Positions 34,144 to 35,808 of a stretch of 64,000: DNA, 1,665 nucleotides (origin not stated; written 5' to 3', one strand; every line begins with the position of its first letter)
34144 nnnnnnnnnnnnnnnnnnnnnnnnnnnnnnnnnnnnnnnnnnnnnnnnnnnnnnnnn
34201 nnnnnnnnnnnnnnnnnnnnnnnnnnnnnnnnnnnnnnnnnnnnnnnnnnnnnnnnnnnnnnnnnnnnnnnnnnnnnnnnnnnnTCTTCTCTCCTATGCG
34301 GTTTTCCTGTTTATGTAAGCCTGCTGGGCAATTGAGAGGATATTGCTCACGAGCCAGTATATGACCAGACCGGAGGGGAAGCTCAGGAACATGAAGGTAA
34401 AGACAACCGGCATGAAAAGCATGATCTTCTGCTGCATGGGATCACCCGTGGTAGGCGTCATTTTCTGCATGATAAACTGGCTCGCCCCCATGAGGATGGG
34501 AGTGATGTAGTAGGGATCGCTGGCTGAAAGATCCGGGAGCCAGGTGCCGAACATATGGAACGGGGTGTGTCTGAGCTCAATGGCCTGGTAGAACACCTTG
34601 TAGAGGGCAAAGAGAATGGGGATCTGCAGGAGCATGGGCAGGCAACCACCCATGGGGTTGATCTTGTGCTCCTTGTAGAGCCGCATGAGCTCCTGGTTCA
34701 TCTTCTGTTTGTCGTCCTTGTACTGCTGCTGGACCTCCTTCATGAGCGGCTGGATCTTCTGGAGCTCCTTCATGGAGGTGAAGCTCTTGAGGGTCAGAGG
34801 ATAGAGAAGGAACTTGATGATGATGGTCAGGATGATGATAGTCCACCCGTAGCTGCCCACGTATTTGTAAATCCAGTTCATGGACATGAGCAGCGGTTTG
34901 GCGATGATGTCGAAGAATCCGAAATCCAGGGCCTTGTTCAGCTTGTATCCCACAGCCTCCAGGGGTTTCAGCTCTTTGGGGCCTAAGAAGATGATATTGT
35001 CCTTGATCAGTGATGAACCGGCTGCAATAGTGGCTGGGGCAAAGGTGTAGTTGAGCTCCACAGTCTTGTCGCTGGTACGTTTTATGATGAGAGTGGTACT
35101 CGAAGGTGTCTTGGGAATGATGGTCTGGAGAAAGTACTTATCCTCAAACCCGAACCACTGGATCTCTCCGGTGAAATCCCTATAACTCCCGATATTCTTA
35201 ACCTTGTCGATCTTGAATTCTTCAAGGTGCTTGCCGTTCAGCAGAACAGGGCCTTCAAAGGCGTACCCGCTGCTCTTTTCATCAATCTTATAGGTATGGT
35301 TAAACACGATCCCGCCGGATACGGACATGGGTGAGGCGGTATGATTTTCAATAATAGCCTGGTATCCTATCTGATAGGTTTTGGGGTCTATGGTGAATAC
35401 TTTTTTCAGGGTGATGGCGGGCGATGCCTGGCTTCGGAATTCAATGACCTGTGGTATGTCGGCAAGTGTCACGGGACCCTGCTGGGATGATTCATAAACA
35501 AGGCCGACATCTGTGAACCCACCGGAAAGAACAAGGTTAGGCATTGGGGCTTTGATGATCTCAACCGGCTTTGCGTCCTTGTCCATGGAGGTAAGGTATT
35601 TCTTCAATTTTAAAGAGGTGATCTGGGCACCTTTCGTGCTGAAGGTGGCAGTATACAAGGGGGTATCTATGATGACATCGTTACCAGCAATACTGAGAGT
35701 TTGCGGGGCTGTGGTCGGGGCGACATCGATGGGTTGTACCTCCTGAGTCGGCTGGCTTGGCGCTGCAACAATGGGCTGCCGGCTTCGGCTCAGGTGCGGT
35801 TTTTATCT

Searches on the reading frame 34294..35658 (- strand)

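Call 63: search_protein_families(library=pfam, proteins=[window:34294-35658:-], max_evalue=0.001)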
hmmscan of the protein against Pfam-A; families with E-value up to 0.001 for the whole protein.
window:34294-35658:- (454 aa): 2 families
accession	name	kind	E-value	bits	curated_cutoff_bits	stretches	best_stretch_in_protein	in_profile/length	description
PF02096.25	60KD_IMP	-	1e-65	221.1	35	1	270-451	1-163/163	60Kd inner membrane protein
PF14849.12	YidC_periplas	-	1.4e-39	137.2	24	1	2-257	9-281/283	YidC periplasmic domain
